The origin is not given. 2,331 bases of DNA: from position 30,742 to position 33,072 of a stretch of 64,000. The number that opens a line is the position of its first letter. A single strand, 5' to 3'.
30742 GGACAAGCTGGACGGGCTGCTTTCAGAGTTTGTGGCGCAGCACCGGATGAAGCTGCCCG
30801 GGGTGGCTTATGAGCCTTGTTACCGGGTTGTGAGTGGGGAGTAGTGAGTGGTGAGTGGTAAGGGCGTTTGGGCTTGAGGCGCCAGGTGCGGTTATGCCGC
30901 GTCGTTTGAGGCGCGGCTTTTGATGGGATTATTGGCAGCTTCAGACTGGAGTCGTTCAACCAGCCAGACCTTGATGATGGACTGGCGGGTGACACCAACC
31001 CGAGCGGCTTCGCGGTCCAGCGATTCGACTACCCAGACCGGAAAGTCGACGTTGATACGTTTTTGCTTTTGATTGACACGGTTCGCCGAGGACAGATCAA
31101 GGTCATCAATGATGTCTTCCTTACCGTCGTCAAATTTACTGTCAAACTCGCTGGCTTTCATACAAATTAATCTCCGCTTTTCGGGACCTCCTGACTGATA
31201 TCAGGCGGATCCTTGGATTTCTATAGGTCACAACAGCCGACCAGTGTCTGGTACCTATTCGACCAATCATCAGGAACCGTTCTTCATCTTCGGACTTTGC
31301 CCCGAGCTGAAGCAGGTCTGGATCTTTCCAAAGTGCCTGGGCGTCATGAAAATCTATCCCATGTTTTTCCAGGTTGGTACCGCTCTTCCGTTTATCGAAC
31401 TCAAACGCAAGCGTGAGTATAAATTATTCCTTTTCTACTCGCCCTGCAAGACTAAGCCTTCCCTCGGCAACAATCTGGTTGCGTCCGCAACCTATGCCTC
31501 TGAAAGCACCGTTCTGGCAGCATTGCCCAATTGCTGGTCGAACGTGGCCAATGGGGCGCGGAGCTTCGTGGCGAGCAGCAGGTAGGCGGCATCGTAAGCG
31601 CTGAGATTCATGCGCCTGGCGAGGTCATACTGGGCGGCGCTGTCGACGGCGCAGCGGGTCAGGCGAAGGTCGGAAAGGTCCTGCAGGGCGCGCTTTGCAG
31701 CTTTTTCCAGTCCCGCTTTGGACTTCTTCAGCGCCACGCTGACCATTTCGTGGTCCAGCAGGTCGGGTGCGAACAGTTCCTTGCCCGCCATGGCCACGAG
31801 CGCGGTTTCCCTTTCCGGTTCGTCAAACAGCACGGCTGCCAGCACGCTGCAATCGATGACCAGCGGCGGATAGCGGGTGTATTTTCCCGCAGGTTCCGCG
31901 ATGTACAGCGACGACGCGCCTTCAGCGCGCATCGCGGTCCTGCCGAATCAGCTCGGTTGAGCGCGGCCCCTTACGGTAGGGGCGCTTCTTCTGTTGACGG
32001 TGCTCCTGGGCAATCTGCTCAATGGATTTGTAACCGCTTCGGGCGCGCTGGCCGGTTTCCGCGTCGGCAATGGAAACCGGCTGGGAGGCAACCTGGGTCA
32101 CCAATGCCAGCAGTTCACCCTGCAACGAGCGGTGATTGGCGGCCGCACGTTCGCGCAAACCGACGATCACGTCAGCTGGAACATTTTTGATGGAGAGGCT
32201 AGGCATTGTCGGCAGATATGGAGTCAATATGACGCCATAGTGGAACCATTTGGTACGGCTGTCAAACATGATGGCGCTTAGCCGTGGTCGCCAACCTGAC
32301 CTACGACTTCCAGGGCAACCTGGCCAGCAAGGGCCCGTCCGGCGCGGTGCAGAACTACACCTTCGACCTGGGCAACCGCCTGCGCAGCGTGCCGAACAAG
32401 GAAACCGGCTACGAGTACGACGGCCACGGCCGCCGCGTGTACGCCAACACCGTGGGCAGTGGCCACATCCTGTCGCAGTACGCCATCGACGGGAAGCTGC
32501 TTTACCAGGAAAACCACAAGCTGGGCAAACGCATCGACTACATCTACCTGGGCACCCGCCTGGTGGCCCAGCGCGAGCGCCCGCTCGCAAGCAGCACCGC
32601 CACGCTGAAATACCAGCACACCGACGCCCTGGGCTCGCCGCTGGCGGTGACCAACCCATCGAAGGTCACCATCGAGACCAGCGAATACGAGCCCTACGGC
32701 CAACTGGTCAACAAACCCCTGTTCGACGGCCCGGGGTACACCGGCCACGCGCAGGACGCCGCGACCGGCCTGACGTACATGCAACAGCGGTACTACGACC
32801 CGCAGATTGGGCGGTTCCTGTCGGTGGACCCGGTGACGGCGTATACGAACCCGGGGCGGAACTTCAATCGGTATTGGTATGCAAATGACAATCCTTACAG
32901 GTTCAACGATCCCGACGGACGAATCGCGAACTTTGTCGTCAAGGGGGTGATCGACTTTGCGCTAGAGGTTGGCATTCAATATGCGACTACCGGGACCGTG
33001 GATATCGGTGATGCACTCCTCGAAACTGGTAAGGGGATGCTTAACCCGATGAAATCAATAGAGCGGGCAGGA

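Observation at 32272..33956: Orphan Rhs toxin-immunity cassette framed by 90-nt direct repeats of rhs core sequence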

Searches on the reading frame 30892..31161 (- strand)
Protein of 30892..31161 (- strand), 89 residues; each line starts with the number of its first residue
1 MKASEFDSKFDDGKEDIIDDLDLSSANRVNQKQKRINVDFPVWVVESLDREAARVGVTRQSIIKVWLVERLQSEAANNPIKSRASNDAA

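Call 4: search_protein_families(library=pfam, proteins=[window:30892-31161:-], max_evalue=0.01)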
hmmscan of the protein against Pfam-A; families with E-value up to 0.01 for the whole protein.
window:30892-31161:- (89 aa): 3 families
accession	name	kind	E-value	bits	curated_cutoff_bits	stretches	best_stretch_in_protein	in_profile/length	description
PF12441.14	CopG_antitoxin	-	0.00051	21.2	28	1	21-69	25-78/79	CopG antitoxin of type II toxin-antitoxin system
PF15919.11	HicB_lk_antitox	-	0.0012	19.4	27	1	27-63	83-119/123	HicB_like antitoxin of bacterial toxin-antitoxin system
PF07878.17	RHH_5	-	0.0013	18.9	26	1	34-69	2-37/43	CopG-like RHH_1 or ribbon-helix-helix domain, RHH_5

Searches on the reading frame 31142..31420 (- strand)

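Call 4: search_protein_families(library=pfam, proteins=[window:31142-31420:-], max_evalue=0.01)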
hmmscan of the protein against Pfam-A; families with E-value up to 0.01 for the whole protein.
window:31142-31420:- (92 aa): 1 family
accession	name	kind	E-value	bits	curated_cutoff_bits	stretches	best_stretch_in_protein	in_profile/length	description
PF04365.19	BrnT_toxin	-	2.8e-23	82.5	34.5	1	8-83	1-77/77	Ribonuclease toxin, BrnT, of type II toxin-antitoxin system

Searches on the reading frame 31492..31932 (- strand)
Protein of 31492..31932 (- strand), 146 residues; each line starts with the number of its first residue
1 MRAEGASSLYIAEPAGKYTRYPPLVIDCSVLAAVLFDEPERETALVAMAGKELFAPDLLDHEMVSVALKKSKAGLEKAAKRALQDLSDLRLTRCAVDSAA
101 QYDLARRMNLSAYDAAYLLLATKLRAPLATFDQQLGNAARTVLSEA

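Call 4: search_protein_families(library=pfam, proteins=[window:31492-31932:-], max_evalue=0.01)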
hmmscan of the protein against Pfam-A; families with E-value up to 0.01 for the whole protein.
window:31492-31932:- (146 aa): 1 family
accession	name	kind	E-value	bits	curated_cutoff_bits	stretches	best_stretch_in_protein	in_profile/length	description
PF01850.27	PIN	-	4.9e-13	50.2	23.6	1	25-139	2-118/120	PIN domain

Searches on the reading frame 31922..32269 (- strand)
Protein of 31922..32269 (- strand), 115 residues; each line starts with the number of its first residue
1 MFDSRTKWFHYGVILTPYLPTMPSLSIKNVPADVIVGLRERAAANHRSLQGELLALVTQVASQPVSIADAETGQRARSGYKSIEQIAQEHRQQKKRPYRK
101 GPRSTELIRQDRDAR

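Call 4: search_protein_families(library=pfam, proteins=[window:31922-32206:-], max_evalue=0.01)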
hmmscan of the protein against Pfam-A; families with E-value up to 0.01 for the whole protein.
window:31922-32206:- (94 aa): 2 families
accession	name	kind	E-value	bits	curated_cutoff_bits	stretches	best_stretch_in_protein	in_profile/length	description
PF22513.2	FitA-like_RHH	-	5.6e-09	36.3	27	1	2-39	1-38/39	Antitoxin FitA-like, ribbon-helix-helix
PF03869.20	Arc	-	2.2e-05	24.6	20.4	1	10-47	12-49/50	Arc-like DNA binding domain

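Call 8: find_encoding_contigs(protein=window:31922-32206:-, flank=10000, max_places=10)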
Protein window:31922-32206:- (94 aa): no gene with exactly this product is on record in the collection.

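Call 9: find_encoding_contigs(protein=window:31922-32269:-, flank=10000, max_places=10)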
Protein window:31922-32269:- (115 aa): 1 contig read that carries it; 1 place shown.
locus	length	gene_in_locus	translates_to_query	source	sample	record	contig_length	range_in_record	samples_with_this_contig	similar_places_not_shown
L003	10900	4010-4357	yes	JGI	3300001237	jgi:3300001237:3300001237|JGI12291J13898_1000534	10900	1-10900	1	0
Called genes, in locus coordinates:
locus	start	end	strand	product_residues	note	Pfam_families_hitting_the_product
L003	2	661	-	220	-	?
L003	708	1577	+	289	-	PF27523:PSD, PF02666:PS_Dcarbxylase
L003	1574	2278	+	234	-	-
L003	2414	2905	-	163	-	PF12796:Ank_2, PF13606:Ank_3 (faint), PF13637:Ank_4 (weak), PF13857:Ank_5, PF12796:Ank_2, PF00023:Ank (weak), PF13637:Ank_4 (weak)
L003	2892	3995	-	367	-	PF25023:TEN_YD-shell, PF14410:GH-E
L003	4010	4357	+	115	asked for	PF22513:FitA-like_RHH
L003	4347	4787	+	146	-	PF01850:PIN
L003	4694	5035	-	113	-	-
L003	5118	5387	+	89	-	-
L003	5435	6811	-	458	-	-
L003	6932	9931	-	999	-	PF13620:CarboxypepD_reg, PF25183:OMP_b-brl_4, PF00593:TonB_dep_Rec_b-barrel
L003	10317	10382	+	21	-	-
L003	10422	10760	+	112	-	-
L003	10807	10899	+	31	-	?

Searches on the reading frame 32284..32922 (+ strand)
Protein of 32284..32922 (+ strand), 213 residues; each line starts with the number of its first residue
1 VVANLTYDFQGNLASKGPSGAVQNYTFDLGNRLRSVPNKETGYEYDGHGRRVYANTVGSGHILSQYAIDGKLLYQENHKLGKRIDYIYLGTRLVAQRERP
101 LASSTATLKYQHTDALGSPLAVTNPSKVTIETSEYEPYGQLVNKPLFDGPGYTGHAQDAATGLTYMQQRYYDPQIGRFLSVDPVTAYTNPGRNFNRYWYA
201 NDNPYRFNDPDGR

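Call 21: find_related_loci(query=window:32284-32922:+, collection=genome_contigs, flank=10000)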
Query window:32284-32922:+ (213 aa) in genome_contigs; peptide patterns used: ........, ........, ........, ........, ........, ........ (x = any residue, [..] = any of these).
599 stretches matched a pattern (row limit reached: there are more); 572 encode a relative of the query (tblastn E <= 1e-3); the best 80 are kept; 78 distinct loci.
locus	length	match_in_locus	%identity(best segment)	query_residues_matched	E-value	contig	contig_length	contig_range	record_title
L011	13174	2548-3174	80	1-213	6e-115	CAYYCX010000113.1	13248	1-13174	MAG TPA_asm: uncultured Wenzhouxiangellaceae bacterium isolate SRP329715_co2_60 genome assembly, contig: NODE_8752_lengt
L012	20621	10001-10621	65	2-213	3e-87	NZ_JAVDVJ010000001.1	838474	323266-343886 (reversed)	Luteimonas sp. 3794 Ga0454465_01, whole genome shotgun sequence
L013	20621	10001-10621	63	2-213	4e-84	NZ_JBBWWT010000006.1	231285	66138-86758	Pseudoxanthomonas putridarboris strain WD12 WD12_ok_6, whole genome shotgun sequence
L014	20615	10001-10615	66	5-213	8e-84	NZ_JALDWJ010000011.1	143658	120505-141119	Lysobacter sp. CFH 32150 Scaffold9_1, whole genome shotgun sequence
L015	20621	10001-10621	63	2-213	5e-80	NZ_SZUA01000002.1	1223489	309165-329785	Luteimonas gilva strain H23 H23_2, whole genome shotgun sequence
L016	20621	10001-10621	61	2-213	1e-78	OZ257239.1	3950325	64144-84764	MAG: Lysobacterales bacterium isolate b2699e1f-069b-4513-b9ab-960a63940dd7 genome assembly, chromosome: 1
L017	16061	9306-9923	61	2-213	4e-78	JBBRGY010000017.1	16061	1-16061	MAG: Burkholderiales bacterium isolate Co_metawrap_2668 Cmw_2668_k141_8039061_length_16061_cov_8.8710, whole genome shot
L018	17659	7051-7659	63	2-213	5e-78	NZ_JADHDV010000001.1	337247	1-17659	Pseudoxanthomonas beigongshangi strain REN9 scaffold1, whole genome shotgun sequence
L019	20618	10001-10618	59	2-213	3e-77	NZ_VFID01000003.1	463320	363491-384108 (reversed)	Pseudoxanthomonas sp. z9 Scaffold1_3, whole genome shotgun sequence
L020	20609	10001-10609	62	2-213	4e-77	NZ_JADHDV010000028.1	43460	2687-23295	Pseudoxanthomonas beigongshangi strain REN9 scaffold28, whole genome shotgun sequence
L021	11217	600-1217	59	2-213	8e-77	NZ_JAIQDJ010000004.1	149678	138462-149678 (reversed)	Thermomonas beijingensis strain RSS-23 RSS23_ctg004, whole genome shotgun sequence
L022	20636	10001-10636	58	3-213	8e-77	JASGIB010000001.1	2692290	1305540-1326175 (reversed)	MAG: Thermomonas sp. isolate 5N025 JMF-2111-06-0005.ont.bin.25_0, whole genome shotgun sequence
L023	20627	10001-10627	61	2-213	4e-76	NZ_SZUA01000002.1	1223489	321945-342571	Luteimonas gilva strain H23 H23_2, whole genome shotgun sequence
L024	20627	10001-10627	59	1-213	1e-75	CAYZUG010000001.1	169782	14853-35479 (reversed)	MAG TPA_asm: uncultured Thermomonas sp. isolate binchicken_co154_224 genome assembly, contig: NODE_41_length_169782_cov_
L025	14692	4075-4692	59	2-213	2e-75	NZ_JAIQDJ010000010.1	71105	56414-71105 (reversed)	Thermomonas beijingensis strain RSS-23 RSS23_ctg010, whole genome shotgun sequence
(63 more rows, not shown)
